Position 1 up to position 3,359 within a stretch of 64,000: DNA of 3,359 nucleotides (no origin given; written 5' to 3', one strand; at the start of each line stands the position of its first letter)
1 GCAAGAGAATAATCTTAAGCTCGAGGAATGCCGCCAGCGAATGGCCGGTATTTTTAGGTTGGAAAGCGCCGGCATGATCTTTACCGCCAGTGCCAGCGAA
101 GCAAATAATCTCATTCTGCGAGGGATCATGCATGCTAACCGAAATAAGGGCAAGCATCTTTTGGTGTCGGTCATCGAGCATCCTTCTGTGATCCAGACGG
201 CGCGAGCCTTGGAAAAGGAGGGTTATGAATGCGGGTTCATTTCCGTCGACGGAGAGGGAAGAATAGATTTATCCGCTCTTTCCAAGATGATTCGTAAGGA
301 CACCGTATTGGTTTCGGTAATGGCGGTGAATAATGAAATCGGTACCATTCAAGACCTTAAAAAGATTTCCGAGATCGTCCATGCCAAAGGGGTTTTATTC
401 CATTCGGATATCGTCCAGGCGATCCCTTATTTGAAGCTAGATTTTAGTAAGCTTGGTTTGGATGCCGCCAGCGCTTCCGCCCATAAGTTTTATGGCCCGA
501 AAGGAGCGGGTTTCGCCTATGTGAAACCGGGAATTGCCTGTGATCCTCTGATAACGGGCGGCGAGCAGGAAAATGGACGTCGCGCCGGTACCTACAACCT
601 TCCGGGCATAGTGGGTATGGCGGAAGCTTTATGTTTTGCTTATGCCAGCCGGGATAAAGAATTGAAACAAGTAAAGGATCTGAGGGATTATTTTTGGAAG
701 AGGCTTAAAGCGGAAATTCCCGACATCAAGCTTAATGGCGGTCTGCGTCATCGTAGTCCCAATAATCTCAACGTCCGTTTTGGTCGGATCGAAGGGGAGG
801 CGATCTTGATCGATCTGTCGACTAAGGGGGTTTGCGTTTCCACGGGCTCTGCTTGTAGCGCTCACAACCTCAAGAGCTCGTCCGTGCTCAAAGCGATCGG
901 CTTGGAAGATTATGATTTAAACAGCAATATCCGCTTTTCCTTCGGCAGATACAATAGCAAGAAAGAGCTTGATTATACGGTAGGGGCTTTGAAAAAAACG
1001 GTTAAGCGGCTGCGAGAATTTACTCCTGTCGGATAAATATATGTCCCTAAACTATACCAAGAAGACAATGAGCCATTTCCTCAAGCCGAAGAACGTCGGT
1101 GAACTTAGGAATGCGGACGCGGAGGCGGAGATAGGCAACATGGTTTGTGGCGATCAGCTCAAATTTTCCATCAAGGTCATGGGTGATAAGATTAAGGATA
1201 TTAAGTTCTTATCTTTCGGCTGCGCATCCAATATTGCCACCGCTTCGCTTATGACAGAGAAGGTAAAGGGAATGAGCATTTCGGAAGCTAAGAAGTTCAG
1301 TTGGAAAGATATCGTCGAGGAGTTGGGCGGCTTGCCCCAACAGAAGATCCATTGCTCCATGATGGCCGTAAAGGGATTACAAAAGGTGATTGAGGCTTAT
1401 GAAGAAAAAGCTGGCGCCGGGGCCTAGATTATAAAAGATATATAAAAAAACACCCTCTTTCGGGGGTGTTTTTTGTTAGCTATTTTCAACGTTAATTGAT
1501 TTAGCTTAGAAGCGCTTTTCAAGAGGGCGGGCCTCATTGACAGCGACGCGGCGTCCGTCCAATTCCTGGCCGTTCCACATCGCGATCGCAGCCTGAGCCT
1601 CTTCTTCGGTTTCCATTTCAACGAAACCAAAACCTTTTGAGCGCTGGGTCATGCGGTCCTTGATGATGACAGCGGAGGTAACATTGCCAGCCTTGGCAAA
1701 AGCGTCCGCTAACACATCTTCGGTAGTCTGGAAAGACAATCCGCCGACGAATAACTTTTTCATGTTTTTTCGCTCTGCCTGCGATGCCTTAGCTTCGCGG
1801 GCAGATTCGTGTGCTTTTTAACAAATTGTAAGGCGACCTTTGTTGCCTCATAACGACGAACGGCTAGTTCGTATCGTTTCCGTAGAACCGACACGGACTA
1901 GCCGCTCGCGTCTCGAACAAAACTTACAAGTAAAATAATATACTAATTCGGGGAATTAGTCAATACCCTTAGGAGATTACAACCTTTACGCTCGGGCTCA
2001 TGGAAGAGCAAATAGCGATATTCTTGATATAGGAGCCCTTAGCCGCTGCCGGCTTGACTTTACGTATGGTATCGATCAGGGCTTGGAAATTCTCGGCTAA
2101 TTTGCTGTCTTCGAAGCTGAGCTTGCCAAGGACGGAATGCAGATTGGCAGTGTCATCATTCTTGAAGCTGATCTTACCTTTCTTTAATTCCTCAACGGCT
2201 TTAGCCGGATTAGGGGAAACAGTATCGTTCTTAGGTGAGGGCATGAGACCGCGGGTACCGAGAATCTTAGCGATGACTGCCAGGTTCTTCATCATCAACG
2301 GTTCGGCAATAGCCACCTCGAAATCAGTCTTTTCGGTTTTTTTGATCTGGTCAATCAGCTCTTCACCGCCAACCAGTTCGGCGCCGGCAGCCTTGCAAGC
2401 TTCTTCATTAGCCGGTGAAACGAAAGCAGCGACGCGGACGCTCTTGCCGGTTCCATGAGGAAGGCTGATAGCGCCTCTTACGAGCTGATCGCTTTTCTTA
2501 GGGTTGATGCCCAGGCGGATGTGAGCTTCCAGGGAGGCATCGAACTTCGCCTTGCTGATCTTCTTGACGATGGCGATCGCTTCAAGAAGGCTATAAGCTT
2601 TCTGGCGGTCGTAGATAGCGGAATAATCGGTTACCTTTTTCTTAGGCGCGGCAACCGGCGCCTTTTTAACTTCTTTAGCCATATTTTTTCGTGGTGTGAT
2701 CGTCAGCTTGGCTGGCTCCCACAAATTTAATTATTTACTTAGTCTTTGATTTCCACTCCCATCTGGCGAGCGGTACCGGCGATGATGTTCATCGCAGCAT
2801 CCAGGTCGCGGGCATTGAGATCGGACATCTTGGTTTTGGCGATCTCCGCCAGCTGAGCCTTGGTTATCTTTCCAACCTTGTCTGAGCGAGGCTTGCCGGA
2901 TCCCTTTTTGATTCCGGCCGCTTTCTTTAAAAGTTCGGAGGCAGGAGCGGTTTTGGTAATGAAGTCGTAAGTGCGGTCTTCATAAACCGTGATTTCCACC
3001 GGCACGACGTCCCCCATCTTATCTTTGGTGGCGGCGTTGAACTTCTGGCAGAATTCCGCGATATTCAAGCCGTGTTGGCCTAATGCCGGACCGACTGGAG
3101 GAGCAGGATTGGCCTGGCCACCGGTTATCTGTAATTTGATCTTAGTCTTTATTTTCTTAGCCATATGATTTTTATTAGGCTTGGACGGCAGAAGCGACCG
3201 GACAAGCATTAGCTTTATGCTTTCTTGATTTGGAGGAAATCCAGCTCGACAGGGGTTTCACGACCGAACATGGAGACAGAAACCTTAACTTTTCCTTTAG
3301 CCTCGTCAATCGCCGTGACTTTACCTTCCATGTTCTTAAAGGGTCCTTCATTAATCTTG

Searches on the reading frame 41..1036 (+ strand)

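Call 31: search_protein_families(library=pfam, proteins=[window:41-1036:+], max_evalue=0.0001)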
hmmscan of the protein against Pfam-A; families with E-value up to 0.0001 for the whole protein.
window:41-1036:+ (331 aa): 2 families
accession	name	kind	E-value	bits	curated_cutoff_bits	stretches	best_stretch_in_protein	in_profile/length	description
PF00266.25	Aminotran_5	-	7.2e-61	206.6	21.5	1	9-312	60-370/371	Aminotransferase class-V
PF01041.23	DegT_DnrJ_EryC1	-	8.4e-05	22.4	19.8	0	13-129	43-151/360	DegT/DnrJ/EryC1/StrS aminotransferase family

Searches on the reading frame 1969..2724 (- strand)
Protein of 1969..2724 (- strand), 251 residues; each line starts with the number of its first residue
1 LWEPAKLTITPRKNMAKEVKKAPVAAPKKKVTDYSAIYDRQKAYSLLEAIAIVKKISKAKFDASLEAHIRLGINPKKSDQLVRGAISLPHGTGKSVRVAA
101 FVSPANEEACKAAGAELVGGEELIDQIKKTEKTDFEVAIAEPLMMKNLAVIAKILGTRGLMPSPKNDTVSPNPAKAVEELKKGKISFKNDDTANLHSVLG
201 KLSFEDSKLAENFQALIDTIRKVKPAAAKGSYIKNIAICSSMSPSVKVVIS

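Call 31: search_protein_families(library=pfam, proteins=[window:1969-2724:-], max_evalue=0.0001)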
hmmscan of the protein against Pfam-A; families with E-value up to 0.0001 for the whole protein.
window:1969-2724:- (251 aa): 1 family
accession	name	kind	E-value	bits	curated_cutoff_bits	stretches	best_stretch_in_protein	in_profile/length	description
PF00687.26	Ribosomal_L1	-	2.4e-55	187.6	32.2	1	53-244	1-198/198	Ribosomal protein L1p/L10e family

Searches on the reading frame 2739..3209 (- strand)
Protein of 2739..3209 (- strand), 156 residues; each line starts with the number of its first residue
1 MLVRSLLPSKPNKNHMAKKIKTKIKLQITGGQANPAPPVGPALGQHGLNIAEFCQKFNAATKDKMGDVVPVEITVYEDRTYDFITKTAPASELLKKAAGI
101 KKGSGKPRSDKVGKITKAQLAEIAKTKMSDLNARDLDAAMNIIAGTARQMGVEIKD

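Call 31: search_protein_families(library=pfam, proteins=[window:2739-3209:-], max_evalue=0.0001)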
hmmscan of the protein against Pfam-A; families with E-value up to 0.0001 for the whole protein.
window:2739-3209:- (156 aa): 2 families
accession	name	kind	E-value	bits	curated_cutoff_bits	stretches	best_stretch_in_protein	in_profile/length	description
PF03946.19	Ribosomal_L11_N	-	1.3e-29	102.2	32.9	1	24-81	1-58/58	Ribosomal protein L11, N-terminal domain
PF00298.24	Ribosomal_L11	-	5.2e-29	100.9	21.4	1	86-154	1-69/69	Ribosomal protein L11, RNA binding domain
